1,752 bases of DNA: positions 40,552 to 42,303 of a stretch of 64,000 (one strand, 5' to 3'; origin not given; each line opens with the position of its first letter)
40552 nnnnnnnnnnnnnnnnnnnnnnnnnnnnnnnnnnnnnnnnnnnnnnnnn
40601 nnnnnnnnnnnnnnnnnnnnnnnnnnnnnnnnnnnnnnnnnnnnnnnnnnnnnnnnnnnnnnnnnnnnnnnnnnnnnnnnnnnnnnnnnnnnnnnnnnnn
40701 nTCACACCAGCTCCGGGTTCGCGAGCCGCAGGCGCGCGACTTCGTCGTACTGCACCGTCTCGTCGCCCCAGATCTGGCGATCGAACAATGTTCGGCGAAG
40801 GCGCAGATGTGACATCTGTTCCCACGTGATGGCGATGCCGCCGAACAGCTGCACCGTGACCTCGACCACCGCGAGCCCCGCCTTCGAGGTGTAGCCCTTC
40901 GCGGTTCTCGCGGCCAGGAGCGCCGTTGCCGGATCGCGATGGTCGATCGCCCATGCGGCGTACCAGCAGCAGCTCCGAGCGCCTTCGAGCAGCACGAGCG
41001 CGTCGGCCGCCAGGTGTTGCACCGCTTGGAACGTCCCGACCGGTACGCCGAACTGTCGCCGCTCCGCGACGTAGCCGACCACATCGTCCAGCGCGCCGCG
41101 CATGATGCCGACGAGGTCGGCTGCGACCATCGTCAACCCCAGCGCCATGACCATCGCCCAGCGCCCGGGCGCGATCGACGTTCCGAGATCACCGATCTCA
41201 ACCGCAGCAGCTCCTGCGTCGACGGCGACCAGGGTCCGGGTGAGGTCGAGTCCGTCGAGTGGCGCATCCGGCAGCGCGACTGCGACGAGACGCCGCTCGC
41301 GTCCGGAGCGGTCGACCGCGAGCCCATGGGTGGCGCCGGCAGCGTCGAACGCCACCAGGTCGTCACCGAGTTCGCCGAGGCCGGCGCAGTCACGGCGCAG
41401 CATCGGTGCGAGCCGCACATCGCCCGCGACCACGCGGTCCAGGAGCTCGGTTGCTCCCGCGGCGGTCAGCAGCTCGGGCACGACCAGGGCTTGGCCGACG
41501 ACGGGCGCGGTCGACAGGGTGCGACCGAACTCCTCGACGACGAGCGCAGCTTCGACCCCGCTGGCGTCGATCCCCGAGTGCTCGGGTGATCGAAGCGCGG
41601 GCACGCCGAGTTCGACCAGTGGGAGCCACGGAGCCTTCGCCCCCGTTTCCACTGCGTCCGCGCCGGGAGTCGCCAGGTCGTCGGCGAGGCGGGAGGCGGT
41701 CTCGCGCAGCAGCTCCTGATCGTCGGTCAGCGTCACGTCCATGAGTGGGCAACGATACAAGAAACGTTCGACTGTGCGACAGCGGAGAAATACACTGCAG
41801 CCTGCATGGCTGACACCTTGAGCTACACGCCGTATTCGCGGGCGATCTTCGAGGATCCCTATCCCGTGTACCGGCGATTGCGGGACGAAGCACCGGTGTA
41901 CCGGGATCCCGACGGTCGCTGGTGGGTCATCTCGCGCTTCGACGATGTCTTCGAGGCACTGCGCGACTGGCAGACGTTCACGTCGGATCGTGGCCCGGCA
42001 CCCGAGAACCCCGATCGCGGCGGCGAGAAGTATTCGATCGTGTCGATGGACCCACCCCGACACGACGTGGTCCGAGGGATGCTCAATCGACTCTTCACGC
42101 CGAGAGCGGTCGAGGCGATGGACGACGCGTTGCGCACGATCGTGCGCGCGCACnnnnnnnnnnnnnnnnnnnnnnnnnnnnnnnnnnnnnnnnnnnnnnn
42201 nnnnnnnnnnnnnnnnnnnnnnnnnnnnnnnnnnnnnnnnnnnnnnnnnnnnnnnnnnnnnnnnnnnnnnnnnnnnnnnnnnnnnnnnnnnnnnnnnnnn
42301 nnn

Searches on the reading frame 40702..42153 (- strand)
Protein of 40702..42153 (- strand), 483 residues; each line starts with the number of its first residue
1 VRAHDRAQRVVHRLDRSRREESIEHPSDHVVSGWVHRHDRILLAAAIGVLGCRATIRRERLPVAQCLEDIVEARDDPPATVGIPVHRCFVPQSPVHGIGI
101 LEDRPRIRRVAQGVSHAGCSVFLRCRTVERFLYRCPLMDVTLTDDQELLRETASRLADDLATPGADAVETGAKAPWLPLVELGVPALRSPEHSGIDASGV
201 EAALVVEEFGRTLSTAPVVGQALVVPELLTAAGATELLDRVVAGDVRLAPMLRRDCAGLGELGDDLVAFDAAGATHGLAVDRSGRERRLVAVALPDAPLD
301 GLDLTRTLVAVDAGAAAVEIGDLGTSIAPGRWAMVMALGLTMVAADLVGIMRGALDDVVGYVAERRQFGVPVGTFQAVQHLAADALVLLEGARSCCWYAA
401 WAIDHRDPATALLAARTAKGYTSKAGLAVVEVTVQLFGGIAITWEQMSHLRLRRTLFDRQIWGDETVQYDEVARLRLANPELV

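Call 22: search_protein_families(library=pfam, proteins=[window:40702-42153:-], max_evalue=0.00001)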
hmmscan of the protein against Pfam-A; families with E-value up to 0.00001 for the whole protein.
window:40702-42153:- (483 aa): 3 families
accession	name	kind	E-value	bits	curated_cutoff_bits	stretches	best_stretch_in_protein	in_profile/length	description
PF00441.29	Acyl-CoA_dh_1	-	3.7e-21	76.3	22.4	1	341-474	16-147/150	Acyl-CoA dehydrogenase, C-terminal domain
PF08028.16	Acyl-CoA_dh_2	-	3.1e-07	31.2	22.7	1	342-443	2-111/134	Acyl-CoA dehydrogenase, C-terminal domain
PF02771.21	Acyl-CoA_dh_N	-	3.4e-07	31.1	22.9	1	143-238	1-102/113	Acyl-CoA dehydrogenase, N-terminal domain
